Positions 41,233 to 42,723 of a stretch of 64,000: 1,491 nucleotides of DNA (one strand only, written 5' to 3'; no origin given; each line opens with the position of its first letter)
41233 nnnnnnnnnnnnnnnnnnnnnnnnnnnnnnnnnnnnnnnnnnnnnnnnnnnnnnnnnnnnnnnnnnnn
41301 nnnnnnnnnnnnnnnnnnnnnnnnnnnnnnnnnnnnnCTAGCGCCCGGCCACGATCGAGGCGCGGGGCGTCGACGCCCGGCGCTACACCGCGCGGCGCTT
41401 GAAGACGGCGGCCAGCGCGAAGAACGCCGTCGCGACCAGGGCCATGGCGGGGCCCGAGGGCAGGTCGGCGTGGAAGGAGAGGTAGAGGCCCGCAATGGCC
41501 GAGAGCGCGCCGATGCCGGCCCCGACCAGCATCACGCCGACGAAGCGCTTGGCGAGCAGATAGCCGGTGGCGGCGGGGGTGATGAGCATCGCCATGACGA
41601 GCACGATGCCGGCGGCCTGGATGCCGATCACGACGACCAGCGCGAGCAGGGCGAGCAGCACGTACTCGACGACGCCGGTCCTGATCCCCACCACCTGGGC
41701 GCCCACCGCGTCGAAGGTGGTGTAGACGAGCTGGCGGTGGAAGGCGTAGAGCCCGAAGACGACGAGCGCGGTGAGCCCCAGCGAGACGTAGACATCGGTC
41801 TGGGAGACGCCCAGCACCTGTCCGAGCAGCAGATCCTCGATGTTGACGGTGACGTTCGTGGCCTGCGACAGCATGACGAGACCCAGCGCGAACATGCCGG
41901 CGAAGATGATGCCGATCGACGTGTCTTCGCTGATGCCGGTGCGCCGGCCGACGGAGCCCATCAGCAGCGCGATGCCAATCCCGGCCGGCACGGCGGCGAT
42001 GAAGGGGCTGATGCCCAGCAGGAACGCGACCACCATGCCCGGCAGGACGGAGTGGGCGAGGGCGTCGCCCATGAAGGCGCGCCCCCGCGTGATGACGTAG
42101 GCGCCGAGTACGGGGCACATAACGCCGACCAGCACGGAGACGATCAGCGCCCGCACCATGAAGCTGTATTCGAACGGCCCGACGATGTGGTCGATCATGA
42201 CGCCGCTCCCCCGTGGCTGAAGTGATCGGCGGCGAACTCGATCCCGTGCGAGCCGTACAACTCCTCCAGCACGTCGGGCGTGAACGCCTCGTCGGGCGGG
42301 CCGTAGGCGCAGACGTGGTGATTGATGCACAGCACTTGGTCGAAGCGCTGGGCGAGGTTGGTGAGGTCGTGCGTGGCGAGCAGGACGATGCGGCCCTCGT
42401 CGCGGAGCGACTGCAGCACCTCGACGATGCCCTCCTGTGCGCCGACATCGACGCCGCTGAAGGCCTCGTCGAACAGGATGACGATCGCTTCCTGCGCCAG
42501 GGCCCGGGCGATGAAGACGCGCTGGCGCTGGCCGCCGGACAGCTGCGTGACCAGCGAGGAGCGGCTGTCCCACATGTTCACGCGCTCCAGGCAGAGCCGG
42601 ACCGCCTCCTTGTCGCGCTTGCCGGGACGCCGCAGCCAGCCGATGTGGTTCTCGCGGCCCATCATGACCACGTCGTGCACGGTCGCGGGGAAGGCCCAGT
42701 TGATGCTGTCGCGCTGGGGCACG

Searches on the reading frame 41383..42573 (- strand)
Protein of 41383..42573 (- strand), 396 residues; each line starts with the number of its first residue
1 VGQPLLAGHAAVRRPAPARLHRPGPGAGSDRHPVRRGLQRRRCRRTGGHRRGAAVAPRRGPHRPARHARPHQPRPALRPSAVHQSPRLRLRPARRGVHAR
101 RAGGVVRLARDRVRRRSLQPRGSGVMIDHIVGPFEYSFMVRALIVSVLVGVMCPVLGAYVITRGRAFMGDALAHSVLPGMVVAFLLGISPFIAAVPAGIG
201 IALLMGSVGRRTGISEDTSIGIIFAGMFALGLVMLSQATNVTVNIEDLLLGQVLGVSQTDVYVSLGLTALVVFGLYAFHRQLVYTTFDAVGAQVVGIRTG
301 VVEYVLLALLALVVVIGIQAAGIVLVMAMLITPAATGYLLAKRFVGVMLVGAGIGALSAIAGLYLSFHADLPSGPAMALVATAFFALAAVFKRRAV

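Call 7: search_protein_families(library=pfam, proteins=[window:41383-42573:-], max_evalue=0.01)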
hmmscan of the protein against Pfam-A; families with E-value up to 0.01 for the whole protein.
window:41383-42573:- (396 aa): 2 families
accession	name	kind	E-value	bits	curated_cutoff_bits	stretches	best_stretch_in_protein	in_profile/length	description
PF00950.22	ABC-3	-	1.5e-71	241.4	20.1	1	136-391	2-257/258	ABC 3 transport family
PF01032.23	FecCD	-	0.0021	17.6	26.5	1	188-388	101-308/311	FecCD transport family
